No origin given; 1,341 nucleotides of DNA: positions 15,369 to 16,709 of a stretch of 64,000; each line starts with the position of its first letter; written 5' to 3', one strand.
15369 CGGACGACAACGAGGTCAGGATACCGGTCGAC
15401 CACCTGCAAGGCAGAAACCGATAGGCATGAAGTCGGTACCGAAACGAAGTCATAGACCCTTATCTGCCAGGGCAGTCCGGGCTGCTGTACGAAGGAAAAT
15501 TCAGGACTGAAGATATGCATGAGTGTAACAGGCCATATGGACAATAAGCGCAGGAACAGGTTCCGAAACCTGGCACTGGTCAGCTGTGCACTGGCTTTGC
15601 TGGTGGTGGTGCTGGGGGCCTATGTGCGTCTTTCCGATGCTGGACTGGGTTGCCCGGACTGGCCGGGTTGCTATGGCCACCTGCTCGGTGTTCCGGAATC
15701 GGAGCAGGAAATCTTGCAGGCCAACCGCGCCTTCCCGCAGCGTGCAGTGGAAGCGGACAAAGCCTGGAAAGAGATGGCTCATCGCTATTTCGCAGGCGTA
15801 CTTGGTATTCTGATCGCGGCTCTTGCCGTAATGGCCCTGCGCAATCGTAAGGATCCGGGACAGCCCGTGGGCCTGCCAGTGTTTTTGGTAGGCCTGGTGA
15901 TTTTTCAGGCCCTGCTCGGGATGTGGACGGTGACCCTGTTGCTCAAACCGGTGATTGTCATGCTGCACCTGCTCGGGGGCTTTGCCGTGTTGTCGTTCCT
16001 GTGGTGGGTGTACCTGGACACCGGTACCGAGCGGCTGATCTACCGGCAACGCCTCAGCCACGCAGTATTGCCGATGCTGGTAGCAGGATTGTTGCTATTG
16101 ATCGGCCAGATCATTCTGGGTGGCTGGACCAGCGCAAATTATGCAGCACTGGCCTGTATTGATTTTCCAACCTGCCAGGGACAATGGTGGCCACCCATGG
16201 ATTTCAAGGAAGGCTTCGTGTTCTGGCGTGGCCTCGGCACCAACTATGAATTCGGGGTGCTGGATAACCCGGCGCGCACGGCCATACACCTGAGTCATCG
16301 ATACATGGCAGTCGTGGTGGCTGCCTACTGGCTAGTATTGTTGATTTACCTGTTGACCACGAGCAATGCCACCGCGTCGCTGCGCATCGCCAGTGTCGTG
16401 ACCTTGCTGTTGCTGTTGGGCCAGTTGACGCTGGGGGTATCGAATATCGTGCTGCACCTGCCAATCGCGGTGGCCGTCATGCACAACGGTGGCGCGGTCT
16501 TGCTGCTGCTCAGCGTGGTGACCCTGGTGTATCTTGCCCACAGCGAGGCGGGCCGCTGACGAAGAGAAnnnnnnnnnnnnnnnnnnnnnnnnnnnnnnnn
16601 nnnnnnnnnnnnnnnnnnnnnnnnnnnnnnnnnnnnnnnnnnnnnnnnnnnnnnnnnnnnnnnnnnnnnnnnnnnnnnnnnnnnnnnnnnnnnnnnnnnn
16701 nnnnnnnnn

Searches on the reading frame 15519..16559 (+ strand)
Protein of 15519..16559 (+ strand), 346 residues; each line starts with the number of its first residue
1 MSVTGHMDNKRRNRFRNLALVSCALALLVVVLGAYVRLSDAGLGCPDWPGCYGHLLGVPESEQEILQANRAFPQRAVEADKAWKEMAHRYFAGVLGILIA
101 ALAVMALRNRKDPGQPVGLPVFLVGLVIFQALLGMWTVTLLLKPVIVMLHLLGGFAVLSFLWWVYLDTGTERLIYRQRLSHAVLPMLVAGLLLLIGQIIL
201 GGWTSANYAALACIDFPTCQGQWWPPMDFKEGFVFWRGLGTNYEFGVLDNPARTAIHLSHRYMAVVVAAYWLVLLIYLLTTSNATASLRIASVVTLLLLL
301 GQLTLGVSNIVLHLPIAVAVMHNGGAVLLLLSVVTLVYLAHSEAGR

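Call 62: find_encoding_contigs(protein=window:15519-16559:+, flank=10000, max_places=1)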
Protein window:15519-16559:+ (346 aa): 2 contigs read that carry it; 1 place shown.
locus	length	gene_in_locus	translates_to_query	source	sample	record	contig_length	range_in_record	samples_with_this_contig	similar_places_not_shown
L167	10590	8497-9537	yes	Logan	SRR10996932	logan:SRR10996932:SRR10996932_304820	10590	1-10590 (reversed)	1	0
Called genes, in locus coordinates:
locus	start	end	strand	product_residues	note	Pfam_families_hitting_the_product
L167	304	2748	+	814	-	PF00912:Transgly, PF17092:PCB_OB, PF00905:Transpeptidase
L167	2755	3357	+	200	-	-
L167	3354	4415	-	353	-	PF01208:URO-D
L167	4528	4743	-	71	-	PF01165:Ribosomal_S21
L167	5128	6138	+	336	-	PF00814:TsaD, PF22521:HypF_C_2 (weak)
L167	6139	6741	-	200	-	PF02660:G3P_acyltransf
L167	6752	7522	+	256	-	PF00561:Abhydrolase_1, PF00975:Thioesterase (weak), PF12146:Hydrolase_4, PF12697:Abhydrolase_6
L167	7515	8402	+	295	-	PF01209:Ubie_methyltran, PF13489:Methyltransf_23, PF13847:Methyltransf_31, PF08241:Methyltransf_11, PF08242:Methyltransf_12, PF13649:Methyltransf_25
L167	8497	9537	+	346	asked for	PF02628:COX15-CtaA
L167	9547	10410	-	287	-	PF04542:Sigma70_r2, PF04545:Sigma70_r4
